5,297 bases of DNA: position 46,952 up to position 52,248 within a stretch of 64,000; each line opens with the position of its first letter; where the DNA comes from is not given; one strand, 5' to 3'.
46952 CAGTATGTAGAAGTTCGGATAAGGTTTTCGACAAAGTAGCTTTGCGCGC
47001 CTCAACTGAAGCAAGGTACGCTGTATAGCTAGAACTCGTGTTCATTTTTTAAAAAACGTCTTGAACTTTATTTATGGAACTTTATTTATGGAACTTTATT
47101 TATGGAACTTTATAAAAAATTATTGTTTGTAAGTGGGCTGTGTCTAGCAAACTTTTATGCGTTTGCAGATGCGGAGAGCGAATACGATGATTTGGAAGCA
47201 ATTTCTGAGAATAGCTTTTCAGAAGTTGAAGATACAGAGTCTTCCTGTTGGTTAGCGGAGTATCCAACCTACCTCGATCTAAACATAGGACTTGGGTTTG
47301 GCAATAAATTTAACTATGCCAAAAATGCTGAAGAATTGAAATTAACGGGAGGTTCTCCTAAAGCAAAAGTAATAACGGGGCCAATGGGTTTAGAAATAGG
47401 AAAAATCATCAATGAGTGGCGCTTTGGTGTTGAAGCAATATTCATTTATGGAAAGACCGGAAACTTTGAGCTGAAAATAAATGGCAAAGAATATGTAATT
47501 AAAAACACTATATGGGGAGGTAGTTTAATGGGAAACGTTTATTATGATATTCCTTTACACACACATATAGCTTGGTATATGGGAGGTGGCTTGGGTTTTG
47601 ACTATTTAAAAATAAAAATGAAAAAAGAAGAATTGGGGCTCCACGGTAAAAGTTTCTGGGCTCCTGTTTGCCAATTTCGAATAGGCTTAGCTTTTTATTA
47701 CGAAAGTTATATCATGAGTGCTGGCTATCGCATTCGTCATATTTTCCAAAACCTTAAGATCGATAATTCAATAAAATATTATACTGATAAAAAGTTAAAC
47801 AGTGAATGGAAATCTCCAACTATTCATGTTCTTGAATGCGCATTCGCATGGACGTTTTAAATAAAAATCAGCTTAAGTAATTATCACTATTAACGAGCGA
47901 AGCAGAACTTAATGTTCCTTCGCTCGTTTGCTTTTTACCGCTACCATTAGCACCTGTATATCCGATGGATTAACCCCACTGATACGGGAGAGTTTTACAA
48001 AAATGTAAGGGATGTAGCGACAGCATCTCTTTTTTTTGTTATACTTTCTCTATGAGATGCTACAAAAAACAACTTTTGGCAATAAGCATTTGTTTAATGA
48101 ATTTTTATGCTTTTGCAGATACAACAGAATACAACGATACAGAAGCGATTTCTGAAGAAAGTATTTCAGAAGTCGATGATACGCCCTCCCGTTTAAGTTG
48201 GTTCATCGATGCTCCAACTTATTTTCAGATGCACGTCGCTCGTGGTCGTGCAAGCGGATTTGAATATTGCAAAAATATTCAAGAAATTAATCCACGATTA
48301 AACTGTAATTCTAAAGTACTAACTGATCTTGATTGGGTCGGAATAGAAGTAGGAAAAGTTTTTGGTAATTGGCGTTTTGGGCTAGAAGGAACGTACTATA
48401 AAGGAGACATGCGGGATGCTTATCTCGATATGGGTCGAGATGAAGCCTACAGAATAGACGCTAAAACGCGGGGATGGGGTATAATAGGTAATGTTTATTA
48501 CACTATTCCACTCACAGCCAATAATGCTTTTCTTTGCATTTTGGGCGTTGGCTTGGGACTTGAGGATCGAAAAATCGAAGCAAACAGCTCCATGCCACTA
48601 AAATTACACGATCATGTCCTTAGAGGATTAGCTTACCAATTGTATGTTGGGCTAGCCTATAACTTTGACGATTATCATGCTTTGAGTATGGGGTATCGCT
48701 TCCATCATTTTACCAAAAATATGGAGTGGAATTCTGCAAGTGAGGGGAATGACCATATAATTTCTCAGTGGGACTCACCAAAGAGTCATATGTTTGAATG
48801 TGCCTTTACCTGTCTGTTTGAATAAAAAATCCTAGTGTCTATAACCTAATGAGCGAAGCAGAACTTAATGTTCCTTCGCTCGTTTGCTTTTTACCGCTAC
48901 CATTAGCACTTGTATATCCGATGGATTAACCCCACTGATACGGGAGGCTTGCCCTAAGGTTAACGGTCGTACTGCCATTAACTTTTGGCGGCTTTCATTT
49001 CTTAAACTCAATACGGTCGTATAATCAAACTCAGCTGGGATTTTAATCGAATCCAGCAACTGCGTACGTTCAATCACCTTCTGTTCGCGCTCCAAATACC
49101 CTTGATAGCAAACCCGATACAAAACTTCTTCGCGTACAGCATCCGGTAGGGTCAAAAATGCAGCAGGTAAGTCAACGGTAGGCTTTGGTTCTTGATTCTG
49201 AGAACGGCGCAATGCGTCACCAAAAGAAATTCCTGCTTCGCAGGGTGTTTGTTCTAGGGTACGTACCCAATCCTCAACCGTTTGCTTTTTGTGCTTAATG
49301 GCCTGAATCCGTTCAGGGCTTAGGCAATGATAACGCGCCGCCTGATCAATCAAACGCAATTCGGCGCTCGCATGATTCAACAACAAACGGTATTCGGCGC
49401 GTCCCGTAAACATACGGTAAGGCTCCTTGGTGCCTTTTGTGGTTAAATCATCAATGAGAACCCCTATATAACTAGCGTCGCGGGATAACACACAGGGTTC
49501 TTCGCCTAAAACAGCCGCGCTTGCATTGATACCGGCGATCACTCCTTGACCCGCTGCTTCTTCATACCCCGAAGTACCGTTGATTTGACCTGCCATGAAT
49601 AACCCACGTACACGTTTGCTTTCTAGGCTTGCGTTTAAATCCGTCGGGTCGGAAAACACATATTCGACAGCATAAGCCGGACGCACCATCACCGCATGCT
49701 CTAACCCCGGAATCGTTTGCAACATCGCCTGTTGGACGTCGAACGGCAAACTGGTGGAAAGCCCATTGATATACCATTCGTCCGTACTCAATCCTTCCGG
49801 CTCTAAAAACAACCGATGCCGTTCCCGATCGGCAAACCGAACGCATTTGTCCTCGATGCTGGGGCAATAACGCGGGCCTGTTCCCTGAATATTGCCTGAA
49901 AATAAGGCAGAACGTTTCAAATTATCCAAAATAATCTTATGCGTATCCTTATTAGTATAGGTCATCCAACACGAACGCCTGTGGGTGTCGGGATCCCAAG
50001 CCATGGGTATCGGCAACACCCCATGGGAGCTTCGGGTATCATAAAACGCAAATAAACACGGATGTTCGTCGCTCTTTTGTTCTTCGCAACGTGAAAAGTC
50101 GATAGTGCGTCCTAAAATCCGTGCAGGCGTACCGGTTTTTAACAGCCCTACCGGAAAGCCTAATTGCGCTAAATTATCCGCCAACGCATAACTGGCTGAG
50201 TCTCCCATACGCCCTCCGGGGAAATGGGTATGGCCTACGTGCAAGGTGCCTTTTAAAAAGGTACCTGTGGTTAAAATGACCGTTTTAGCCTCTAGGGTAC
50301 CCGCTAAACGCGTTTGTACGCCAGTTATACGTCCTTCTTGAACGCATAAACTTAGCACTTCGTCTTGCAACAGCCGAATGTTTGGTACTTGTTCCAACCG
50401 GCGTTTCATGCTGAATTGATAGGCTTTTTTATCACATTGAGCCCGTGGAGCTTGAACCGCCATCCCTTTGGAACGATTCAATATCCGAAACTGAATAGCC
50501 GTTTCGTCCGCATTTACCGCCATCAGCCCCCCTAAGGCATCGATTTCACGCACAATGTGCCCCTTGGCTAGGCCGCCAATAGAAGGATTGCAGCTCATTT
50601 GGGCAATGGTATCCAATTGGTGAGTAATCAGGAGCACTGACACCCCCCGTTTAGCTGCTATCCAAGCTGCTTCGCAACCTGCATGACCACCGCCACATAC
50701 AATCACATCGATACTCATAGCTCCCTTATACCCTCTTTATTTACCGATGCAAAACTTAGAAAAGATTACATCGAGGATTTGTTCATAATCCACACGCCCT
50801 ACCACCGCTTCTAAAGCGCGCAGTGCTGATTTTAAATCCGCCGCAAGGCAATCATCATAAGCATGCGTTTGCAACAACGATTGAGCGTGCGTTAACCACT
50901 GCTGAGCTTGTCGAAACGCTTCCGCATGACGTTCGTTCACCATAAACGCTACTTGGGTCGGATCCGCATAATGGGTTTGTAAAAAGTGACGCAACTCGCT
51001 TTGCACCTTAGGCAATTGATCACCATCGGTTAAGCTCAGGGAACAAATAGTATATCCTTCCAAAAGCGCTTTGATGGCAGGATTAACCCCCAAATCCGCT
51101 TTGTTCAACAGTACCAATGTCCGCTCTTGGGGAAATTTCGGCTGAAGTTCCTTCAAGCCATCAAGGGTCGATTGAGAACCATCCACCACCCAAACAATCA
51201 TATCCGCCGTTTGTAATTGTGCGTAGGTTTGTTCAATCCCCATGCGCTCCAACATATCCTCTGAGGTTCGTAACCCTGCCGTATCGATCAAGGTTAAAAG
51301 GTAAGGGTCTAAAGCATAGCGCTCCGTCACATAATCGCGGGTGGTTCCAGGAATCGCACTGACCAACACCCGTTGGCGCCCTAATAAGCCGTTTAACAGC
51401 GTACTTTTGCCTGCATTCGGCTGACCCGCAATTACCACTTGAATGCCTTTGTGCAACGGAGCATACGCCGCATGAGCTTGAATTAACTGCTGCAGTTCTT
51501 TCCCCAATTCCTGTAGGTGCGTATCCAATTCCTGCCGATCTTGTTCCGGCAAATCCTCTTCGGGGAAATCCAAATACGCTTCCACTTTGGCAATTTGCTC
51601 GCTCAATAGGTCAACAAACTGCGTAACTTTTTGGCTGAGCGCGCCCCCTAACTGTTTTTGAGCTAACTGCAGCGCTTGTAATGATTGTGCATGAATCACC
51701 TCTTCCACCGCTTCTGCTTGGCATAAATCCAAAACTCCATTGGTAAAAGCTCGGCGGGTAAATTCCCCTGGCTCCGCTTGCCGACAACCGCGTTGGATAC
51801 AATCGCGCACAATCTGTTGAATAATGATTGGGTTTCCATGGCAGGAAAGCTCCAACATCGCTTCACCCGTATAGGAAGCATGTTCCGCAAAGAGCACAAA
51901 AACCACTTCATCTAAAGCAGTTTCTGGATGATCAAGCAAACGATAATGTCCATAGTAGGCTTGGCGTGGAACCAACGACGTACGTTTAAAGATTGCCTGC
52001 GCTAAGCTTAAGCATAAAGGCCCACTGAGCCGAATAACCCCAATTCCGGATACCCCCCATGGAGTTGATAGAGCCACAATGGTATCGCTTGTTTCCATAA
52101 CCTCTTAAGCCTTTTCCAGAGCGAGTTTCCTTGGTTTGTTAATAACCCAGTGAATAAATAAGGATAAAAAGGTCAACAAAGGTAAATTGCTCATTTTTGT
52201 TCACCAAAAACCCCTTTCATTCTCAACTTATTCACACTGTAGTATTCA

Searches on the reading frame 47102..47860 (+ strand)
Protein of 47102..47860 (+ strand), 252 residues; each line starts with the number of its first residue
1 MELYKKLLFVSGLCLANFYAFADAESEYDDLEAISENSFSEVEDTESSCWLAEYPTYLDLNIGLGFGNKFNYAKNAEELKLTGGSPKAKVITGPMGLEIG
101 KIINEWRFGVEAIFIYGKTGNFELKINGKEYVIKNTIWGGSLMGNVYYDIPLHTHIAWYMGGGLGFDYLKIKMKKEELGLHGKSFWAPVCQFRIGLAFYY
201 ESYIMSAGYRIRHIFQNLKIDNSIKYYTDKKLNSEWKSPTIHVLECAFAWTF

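Call 49: search_protein_families(library=pfam, proteins=[window:47102-47860:+], max_evalue=0.01)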
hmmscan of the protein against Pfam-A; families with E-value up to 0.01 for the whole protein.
window:47102-47860:+ (252 aa): 2 families
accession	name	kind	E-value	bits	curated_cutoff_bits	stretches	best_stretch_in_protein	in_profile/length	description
PF01617.23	Surface_Ag_2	-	0.0014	18.5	22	1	121-173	117-170/247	Surface antigen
PF13505.12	OMP_b-brl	-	0.005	17.5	28.7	1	62-217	24-161/175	Outer membrane protein beta-barrel domain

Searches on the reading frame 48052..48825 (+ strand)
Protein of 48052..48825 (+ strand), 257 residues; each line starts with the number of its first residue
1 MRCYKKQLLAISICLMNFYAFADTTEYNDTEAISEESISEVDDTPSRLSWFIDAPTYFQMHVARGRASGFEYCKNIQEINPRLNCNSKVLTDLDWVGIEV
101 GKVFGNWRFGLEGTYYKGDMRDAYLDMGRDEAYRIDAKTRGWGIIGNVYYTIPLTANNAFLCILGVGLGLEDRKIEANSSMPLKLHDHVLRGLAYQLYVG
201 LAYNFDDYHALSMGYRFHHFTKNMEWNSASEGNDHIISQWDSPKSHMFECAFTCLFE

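Call 49: search_protein_families(library=pfam, proteins=[window:48052-48825:+], max_evalue=0.01)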
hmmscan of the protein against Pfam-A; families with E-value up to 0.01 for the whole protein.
window:48052-48825:+ (257 aa): 1 family
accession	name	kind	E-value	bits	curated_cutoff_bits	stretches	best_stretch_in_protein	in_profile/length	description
PF13505.12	OMP_b-brl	-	2.4e-07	31.5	28.7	1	96-231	46-158/175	Outer membrane protein beta-barrel domain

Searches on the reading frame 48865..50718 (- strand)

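Call 62: search_protein_families(library=pfam, proteins=[window:48865-50718:-], max_evalue=0.00001)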
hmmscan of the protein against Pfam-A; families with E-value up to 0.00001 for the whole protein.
window:48865-50718:- (617 aa): 4 families
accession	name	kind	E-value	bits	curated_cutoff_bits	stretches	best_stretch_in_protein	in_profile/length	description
PF01134.28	GIDA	-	2.2e-159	531.2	22.1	1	4-406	1-390/391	Glucose inhibited division protein A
PF13932.14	SAM_GIDA_C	-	7.8e-23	80.5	27.1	1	551-606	2-57/57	tRNA modifying enzyme MnmG/GidA C-terminal helical bundle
PF12831.13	FAD_oxidored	-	3.9e-09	36.8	27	1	4-151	1-144/416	FAD dependent oxidoreductase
PF07992.20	Pyr_redox_2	-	1.5e-06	28.3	26.1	1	4-153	2-109/291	Pyridine nucleotide-disulphide oxidoreductase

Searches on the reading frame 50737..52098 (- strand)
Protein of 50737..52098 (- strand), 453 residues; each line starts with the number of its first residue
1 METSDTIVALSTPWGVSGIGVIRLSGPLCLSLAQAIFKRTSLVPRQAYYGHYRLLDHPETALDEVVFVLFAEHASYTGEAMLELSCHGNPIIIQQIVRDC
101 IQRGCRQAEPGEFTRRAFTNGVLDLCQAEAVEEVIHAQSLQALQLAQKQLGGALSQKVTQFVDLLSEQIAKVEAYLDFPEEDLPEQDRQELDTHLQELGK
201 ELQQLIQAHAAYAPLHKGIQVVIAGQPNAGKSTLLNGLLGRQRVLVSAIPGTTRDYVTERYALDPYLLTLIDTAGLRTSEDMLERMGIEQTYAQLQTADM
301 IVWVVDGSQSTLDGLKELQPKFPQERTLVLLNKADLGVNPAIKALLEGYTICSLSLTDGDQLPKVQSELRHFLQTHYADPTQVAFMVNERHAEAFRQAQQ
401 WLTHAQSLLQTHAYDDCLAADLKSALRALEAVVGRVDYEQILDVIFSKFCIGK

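Call 62: search_protein_families(library=pfam, proteins=[window:50737-52098:-], max_evalue=0.00001)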
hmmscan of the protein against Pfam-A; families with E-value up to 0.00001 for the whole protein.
window:50737-52098:- (453 aa): 5 families
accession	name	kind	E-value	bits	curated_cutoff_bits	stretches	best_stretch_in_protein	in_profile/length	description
PF12631.12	MnmE_helical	-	2.6e-46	158.9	40.1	1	125-450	1-211/211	MnmE helical domain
PF10396.14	TrmE_N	-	8.1e-38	129.7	29.8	1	6-121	1-116/117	GTP-binding protein TrmE N-terminus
PF01926.29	MMR_HSR1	-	2.3e-23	82.9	21.9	1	220-333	1-113/113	50S ribosome-binding GTPase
PF02421.24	FeoB_N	-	5.6e-09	36.1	27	1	220-309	2-90/156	Ferrous iron transport protein B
PF00350.29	Dynamin_N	-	3e-08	34.3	27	0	221-254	1-34/168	Dynamin family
